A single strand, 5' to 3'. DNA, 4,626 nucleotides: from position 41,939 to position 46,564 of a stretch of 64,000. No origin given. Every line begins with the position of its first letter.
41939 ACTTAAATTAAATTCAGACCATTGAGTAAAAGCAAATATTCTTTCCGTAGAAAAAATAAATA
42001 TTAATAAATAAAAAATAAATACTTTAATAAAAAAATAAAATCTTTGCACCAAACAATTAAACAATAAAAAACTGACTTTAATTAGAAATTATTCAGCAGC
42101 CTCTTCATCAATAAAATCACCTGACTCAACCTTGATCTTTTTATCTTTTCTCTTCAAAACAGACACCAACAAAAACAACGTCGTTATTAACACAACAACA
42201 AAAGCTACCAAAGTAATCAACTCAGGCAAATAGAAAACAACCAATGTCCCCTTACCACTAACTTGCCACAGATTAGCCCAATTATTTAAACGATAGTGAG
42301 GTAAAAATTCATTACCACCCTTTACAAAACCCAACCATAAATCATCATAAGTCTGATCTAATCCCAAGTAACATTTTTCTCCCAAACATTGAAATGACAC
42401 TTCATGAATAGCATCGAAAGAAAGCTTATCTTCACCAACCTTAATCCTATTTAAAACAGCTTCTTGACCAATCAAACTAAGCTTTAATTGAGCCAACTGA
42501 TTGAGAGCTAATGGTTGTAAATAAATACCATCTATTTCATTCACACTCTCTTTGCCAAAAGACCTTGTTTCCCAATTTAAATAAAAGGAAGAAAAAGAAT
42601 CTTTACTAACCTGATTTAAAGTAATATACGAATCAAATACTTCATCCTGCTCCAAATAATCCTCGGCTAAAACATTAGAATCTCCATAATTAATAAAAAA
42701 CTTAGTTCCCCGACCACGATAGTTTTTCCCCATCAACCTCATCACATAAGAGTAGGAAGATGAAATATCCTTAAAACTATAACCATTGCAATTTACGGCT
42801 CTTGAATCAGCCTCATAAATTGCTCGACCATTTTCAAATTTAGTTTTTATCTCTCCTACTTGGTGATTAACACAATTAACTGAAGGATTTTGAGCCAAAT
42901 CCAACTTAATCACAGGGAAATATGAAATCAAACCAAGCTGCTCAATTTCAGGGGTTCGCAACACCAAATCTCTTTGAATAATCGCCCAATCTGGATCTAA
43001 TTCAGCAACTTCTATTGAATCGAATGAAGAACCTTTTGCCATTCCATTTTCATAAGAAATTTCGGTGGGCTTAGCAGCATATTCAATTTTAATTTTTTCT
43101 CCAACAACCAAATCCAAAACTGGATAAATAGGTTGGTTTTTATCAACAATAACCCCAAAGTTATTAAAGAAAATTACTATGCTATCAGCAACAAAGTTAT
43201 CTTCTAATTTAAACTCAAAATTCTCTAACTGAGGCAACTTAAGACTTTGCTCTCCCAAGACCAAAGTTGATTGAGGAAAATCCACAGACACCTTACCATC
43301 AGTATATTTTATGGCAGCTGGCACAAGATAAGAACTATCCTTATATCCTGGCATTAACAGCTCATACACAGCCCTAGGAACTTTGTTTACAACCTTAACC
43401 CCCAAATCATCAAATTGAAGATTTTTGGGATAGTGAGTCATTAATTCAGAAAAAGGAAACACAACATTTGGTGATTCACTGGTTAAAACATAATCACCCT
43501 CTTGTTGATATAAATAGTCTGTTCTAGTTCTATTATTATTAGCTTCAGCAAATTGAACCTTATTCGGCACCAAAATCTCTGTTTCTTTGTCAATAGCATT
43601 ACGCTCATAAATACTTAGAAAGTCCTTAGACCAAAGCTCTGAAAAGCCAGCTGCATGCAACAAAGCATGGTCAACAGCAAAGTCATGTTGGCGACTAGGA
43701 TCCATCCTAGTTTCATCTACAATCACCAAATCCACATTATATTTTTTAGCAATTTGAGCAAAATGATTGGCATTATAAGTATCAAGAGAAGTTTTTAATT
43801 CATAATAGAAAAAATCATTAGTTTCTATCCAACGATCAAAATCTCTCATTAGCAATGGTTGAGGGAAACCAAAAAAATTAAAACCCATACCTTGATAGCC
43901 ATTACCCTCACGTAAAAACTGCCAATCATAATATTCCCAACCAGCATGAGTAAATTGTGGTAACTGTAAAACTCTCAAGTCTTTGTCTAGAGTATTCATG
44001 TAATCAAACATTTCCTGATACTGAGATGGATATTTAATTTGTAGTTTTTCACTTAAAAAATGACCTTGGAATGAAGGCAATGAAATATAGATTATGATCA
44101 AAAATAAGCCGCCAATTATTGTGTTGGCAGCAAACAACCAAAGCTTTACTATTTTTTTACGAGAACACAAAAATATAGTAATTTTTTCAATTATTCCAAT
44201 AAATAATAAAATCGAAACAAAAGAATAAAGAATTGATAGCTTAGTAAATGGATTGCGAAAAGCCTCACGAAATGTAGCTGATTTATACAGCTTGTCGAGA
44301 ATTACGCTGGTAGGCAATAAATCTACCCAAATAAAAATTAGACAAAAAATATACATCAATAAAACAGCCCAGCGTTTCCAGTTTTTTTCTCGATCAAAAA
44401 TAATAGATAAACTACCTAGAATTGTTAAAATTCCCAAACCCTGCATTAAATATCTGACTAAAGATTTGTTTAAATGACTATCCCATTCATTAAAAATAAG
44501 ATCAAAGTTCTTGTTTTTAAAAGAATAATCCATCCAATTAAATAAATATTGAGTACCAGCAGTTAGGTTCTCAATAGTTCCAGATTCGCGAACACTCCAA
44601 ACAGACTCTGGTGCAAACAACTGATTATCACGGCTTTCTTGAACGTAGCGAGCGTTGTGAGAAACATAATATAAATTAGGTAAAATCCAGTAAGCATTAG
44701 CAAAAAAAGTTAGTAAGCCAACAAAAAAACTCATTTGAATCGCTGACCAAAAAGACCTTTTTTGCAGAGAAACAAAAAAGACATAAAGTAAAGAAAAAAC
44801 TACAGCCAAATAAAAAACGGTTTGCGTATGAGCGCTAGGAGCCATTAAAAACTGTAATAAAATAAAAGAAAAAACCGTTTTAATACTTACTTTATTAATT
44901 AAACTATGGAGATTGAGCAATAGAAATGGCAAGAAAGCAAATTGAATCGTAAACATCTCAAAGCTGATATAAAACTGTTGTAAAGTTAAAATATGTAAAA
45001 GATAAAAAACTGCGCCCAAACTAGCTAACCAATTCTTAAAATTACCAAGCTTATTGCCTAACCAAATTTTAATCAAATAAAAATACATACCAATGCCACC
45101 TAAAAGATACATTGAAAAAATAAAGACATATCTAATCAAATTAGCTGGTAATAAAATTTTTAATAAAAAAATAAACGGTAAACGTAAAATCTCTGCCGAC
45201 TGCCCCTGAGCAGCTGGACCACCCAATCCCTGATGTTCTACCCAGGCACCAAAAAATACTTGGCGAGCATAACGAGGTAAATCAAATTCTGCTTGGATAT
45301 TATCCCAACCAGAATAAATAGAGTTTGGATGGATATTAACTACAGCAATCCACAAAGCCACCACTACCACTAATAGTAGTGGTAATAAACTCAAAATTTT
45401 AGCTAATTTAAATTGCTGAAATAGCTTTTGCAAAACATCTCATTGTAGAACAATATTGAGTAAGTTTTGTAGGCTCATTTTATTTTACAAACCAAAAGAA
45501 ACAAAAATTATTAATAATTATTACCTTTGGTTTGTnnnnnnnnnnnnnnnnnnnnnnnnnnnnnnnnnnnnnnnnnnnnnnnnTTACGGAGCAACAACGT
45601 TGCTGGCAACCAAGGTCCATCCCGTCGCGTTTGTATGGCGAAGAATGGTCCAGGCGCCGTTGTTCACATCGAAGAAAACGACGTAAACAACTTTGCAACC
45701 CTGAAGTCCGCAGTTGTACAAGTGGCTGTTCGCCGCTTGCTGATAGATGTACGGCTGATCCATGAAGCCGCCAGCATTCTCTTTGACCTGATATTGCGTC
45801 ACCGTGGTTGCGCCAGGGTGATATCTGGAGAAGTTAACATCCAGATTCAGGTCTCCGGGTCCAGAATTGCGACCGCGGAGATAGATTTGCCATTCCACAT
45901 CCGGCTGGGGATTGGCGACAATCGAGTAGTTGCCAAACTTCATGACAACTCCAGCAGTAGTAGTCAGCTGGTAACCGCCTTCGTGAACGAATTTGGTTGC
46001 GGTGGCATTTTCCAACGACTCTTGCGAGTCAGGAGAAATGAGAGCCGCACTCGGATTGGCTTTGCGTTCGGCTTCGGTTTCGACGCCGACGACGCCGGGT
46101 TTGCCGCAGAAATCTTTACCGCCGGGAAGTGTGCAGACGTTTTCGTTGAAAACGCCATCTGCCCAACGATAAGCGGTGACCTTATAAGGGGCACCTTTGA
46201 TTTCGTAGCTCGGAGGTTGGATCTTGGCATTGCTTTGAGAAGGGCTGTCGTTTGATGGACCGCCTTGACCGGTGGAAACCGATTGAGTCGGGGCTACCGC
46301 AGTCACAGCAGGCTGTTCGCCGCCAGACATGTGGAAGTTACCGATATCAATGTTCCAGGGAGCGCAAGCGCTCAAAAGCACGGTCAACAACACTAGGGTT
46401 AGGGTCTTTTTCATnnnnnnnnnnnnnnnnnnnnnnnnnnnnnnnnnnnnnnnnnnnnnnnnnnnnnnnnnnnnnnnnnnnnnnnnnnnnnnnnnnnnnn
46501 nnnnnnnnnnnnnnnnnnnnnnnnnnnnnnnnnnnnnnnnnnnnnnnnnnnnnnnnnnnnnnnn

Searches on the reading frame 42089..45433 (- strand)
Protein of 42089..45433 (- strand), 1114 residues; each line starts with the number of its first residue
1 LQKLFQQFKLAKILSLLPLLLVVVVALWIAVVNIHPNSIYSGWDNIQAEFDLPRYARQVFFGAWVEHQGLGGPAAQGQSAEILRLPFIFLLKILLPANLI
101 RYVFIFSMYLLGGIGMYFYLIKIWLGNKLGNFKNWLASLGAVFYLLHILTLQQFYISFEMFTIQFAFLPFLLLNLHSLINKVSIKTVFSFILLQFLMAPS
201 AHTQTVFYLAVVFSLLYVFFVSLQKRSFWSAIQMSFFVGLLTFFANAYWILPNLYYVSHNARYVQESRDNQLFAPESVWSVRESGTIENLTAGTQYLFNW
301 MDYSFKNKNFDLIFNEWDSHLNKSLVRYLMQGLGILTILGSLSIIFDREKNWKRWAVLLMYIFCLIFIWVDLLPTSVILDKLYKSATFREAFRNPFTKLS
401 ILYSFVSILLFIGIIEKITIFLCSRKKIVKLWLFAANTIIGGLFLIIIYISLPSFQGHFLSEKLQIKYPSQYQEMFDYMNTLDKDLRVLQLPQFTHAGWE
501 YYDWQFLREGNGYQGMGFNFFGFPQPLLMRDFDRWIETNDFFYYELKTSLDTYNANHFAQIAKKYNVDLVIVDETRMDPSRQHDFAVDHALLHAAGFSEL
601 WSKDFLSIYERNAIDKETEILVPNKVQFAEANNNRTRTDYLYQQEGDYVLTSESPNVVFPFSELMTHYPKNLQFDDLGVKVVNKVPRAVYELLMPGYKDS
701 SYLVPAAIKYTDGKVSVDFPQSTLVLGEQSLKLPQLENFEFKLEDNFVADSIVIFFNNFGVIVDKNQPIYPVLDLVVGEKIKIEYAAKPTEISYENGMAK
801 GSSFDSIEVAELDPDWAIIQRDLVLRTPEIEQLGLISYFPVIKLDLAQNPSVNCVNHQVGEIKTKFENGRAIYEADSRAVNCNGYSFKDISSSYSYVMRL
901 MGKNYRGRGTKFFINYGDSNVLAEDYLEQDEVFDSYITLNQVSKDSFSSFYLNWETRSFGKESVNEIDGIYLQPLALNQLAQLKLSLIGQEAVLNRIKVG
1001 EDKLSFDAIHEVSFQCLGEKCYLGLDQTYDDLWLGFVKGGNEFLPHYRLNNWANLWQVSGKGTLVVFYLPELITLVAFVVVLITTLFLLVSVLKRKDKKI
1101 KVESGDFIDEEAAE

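Call 12: search_protein_families(library=pfam, proteins=[window:42089-45433:-], max_evalue=0.01)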
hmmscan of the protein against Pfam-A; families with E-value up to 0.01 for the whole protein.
window:42089-45433:- (1114 aa): 0 families

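Call 25: find_related_loci(query=A2, collection=genome_contigs, flank=10000)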
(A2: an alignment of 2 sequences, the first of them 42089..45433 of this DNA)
Query A2 (1114 aa) in genome_contigs; peptide patterns used: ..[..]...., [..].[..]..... (x = any residue, [..] = any of these).
35 stretches matched a pattern; 6 encode a relative of the query (tblastn E <= 1e-3); 6 distinct loci.
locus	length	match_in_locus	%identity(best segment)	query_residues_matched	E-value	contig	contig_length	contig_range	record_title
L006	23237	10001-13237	51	17-1095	0e+0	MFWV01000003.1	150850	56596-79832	MAG: Candidatus Pacebacteria bacterium RIFOXYA1_FULL_38_18 rifoxya1_full_scaffold_18, whole genome shotgun sequence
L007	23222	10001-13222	48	3-1071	0e+0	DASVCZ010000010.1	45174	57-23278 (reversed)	MAG TPA_asm: Patescibacteria group bacterium isolate SMAG_U2020 k141_1004267, whole genome shotgun sequence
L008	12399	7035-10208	47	33-1089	0e+0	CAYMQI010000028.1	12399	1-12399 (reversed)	MAG TPA_asm: uncultured Pseudomonadales bacterium isolate SRP050083_co2_357 genome assembly, contig: NODE_3868_length_12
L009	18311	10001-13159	52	17-1076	0e+0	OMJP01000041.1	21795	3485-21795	bacterium isolate AM_2116 genome assembly, contig: k99_100449, whole genome shotgun sequence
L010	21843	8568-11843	44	10-1098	0e+0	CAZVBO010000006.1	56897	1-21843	MAG TPA_asm: uncultured Pseudomonadales bacterium isolate SRP304446_co1_134 genome assembly, contig: NODE_346_length_568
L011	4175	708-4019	42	10-1094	0e+0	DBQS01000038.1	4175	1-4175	MAG TPA_asm: Patescibacteria group bacterium UBA1388 UBA1388_contig_34783, whole genome shotgun sequence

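Call 34: find_related_loci(query=A4, collection=metagenome_contigs, flank=6000)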
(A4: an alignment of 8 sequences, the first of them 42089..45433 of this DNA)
Query A4 (1114 aa) in metagenome_contigs; peptide patterns used: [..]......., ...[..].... (x = any residue, [..] = any of these).
399 stretches matched a pattern; 31 encode a relative of the query (tblastn E <= 1e-3); 31 distinct loci.
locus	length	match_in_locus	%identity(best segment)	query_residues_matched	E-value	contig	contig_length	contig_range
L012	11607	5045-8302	49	1-1096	0e+0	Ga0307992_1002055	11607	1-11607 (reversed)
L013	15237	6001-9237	51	17-1095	0e+0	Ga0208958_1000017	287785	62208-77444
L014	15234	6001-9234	49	3-1071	0e+0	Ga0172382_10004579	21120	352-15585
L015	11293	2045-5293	49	17-1089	0e+0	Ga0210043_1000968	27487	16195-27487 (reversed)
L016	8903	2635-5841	48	33-1099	0e+0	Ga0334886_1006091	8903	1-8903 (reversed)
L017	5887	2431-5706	48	15-1098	0e+0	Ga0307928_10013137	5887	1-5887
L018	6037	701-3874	47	33-1089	0e+0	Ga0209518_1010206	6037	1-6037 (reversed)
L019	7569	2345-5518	47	33-1089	0e+0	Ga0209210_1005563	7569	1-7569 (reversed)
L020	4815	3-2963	47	93-1075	0e+0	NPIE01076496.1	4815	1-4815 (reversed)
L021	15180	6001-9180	44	18-1079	0e+0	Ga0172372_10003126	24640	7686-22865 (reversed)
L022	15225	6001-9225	51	8-1089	0e+0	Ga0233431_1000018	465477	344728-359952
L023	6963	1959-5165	41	12-1086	0e+0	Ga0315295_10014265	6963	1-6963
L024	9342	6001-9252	41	18-1114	0e+0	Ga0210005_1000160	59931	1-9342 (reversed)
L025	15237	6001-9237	49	11-1088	0e+0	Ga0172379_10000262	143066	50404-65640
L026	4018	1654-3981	53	17-794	0e+0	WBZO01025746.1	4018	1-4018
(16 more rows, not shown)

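Call 73: search_protein_families(library=ncbifam, proteins=[window:42089-45433:-], max_evalue=0.01)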
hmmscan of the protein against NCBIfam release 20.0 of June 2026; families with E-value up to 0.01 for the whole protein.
window:42089-45433:- (1114 aa): 0 families

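Call 74: search_solved_structures(query=A4, max_evalue=0.01)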
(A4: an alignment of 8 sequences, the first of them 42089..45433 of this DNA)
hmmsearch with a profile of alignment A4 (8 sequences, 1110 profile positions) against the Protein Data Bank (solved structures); distinct sequences matched with E-value up to 0.01: 0.

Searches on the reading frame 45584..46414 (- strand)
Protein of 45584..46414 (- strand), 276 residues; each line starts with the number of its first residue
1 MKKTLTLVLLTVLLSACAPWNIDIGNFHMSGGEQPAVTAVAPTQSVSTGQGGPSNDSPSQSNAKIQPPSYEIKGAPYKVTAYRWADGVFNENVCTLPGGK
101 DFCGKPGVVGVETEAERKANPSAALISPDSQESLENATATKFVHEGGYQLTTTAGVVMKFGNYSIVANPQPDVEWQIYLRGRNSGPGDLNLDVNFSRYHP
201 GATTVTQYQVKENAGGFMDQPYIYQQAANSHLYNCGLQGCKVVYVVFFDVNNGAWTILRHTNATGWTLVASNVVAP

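Call 12: search_protein_families(library=pfam, proteins=[window:45584-46414:-], max_evalue=0.01)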
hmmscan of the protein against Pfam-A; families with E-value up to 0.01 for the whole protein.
window:45584-46414:- (276 aa): 0 families

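Call 13: find_homologous_proteins(query=window:45584-46414:-)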
Query window:45584-46414:- (276 aa): 5 proteins with E <= 0.001 among 999 candidates.
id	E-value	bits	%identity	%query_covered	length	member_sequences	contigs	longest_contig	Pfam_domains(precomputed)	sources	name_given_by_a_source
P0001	9.4e-186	634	100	100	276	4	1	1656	-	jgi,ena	-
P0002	6.6e-157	539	84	100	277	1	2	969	-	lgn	-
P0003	4.5e-88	313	54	98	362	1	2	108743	-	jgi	jgi:hypothetical protein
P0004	3.4e-69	251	46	100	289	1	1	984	-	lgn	-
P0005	3.3e-58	215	44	100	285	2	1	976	-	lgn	-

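Call 14: find_encoding_contigs(protein=P0003, flank=10000)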
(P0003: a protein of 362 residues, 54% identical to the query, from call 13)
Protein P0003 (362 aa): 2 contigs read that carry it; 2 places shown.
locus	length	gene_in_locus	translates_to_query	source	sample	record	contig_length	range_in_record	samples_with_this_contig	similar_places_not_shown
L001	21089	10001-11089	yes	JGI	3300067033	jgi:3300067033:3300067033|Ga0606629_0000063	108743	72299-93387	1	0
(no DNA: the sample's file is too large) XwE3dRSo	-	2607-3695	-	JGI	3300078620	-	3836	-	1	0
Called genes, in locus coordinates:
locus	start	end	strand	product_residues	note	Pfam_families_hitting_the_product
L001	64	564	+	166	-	PF03724:META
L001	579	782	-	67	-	-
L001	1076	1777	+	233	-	-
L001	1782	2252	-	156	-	PF00578:AhpC-TSA, PF08534:Redoxin, PF13911:AhpC-TSA_2 (faint)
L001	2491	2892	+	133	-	-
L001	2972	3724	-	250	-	-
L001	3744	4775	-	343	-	PF13489:Methyltransf_23 (weak)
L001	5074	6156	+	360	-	PF00154:RecA_N, PF08423:Rad51, PF06745:ATPase (weak), PF27531:MT3502_N, PF21096:RecA_C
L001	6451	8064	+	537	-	PF12072:RNase_Y_N, PF00013:KH_1 (weak), PF01966:HD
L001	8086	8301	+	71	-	PF03840:SecG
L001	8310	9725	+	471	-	PF00496:SBP_bac_5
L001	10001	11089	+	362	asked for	-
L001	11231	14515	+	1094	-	-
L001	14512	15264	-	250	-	PF08003:Methyltransf_9, PF05175:MTS, PF06325:PrmA, PF13489:Methyltransf_23, PF02353:CMAS, PF13847:Methyltransf_31, PF08241:Methyltransf_11, PF08242:Methyltransf_12, +2 more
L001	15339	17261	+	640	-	PF06439:3keto-disac_hyd, PF13529:Peptidase_C39_2 (weak)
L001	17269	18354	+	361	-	PF01207:Dus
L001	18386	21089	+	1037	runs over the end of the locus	PF00580:UvrD-helicase, PF01443:Viral_helicase1 (faint), PF13245:AAA_19, PF13604:AAA_30 (faint), PF13361:UvrD_C, PF13538:UvrD_C_2 (weak), PF12705:PDDEXK_1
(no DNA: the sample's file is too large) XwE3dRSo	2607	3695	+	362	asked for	-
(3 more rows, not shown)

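Call 15: find_encoding_contigs(protein=P0002, flank=5000)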
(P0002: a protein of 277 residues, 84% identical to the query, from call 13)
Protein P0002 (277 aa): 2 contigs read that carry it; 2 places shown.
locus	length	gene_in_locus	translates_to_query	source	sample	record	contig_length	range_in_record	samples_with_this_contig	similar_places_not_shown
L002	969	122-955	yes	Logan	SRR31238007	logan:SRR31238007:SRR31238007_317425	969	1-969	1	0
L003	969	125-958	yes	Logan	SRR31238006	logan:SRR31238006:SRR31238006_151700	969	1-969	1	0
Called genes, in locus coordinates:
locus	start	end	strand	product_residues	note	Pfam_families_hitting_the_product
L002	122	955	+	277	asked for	-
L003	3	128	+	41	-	?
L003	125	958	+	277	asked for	-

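Call 16: find_encoding_contigs(protein=P0001, flank=5000)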
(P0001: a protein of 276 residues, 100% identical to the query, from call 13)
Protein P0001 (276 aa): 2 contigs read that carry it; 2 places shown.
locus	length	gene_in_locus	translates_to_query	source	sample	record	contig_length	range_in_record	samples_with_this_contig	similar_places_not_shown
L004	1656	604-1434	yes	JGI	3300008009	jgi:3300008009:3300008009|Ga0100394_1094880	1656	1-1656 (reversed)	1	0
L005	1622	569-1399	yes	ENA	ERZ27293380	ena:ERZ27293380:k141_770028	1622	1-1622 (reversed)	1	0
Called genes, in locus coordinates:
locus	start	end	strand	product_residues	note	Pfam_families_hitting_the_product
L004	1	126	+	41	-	?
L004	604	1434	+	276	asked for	-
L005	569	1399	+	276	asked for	-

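Call 73: search_protein_families(library=ncbifam, proteins=[window:45584-46414:-], max_evalue=0.01)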
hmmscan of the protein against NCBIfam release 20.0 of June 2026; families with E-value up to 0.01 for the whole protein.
window:45584-46414:- (276 aa): 0 families

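Call 83: predict_structure(alignment_id=A9)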
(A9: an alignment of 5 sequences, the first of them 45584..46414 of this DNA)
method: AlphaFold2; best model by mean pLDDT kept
length: 276 residues; sequences in the alignment: 5
mean_pLDDT: 53.4   pTM: 0.57
mean pLDDT of the five models: 53.4, 53.0, 45.8, 43.2, 32.3
residues with pLDDT >= 90: 0; 70-90: 73; 50-70: 68; < 50: 135
segments of 3 or more residues with pLDDT < 50: 1-4, 6-14, 16-19, 21-64, 82-94, 101-138, 183-190, 209-220
pLDDT, mean of each block of 10 residues (from residue 1): 47 48 38 34 24 28 53 73 39 50 38 32 25 43 55 69 78 78 44 60 56 45 71 75 79 75 79 62
secondary structure, 60 per line:
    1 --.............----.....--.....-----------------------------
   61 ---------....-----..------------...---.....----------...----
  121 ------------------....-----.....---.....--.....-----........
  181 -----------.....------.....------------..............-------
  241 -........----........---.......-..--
elements in order: H3-15 E20-24 E27-31 E70-73 H99-103 E139-142 E148-152 E156-160 E163-167 E173-180 E192-196 E203-207 H220-233 E242-249 E254-261 E265-271
